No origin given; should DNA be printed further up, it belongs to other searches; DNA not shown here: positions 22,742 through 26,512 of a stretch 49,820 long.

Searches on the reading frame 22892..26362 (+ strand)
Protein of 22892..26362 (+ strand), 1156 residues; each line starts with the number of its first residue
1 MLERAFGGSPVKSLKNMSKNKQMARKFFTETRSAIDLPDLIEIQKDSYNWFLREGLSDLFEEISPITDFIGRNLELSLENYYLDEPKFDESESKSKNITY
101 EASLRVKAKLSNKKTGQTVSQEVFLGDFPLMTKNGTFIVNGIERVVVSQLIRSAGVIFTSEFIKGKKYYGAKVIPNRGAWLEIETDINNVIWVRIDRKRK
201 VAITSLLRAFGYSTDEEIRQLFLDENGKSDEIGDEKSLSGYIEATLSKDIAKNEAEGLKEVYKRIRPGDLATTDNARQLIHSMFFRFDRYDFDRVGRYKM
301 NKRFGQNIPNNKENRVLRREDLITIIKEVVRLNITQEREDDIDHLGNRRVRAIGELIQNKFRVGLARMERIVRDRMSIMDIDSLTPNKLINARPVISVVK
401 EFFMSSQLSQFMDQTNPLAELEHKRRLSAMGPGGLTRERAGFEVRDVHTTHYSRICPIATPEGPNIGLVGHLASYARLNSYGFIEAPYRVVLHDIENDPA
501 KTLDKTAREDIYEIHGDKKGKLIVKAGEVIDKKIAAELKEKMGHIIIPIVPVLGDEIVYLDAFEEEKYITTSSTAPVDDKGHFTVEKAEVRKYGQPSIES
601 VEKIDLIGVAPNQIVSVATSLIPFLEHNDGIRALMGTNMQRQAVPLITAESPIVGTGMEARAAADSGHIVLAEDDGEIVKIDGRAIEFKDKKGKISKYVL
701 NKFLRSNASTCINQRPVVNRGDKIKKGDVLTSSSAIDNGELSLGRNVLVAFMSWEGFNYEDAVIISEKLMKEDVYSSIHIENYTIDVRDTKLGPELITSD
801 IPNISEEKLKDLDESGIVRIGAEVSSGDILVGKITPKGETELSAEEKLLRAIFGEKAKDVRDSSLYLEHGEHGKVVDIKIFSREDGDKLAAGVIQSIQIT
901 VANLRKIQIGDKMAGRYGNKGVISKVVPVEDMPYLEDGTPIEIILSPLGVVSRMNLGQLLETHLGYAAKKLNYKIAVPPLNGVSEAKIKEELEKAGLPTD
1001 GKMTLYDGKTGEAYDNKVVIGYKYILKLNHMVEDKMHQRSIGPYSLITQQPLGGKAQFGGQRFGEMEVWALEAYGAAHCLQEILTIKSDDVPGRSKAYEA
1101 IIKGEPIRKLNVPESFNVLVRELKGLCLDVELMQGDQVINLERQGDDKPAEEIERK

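Call 10: search_protein_families(library=pfam, proteins=[window:22892-26362:+], max_evalue=0.001)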
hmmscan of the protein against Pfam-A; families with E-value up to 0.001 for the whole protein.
window:22892-26362:+ (1156 aa): 6 families
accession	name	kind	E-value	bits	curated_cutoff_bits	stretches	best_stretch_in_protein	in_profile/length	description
PF00562.33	RNA_pol_Rpb2_6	-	1.3e-125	419.8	23.4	1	685-1057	15-373/373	RNA polymerase Rpb2, domain 6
PF04561.19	RNA_pol_Rpb2_2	-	2.9e-27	96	21.7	1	153-351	2-190/190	RNA polymerase Rpb2, domain 2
PF04565.21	RNA_pol_Rpb2_3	-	4.8e-27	94.4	21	1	410-477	1-67/68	RNA polymerase Rpb2, domain 3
PF04560.25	RNA_pol_Rpb2_7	-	5.6e-26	91.2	32.1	1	1059-1133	1-85/87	RNA polymerase Rpb2, domain 7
PF04563.20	RNA_pol_Rpb2_1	-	1.2e-21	77.7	28.2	1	40-395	2-201/203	RNA polymerase beta subunit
PF10385.14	RNA_pol_Rpb2_45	-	3.1e-11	43.6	28.2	1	554-610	10-66/66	RNA polymerase beta subunit external 1 domain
